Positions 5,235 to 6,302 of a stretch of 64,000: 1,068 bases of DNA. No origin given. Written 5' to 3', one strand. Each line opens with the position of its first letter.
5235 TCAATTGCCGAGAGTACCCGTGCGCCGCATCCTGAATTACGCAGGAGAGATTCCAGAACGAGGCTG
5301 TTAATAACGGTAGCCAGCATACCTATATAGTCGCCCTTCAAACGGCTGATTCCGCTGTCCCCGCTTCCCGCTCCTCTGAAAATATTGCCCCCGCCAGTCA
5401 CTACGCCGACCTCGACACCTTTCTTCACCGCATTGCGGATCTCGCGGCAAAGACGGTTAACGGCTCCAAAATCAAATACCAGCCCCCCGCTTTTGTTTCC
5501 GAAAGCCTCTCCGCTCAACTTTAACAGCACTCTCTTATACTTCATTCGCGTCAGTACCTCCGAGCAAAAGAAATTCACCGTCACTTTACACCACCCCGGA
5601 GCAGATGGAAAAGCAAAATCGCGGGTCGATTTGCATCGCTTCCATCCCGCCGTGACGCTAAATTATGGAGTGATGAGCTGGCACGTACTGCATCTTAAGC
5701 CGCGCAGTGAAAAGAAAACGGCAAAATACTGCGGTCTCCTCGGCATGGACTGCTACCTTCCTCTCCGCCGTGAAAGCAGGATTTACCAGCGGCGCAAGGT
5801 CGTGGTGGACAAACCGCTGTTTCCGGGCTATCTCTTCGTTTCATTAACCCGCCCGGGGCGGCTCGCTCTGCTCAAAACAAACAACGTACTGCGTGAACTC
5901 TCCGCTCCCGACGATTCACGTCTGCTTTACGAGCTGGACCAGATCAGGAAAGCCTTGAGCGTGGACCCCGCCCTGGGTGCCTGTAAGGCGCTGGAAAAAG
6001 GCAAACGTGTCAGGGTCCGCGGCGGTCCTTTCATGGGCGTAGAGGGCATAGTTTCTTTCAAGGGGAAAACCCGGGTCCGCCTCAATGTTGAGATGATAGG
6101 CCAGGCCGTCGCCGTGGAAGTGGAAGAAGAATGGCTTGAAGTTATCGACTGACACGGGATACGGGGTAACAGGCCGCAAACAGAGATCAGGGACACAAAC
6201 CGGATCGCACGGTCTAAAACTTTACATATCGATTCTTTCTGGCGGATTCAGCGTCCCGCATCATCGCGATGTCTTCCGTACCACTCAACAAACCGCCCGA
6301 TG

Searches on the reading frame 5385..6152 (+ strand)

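Call 33: search_protein_families(library=pfam, proteins=[window:5385-6152:+], max_evalue=0.001)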
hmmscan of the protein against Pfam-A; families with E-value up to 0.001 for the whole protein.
window:5385-6152:+ (255 aa): 1 family
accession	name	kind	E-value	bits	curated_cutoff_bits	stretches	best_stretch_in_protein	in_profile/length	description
PF02357.24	NusG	-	9.9e-11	42.5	22.2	1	97-169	1-72/93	Transcription termination factor nusG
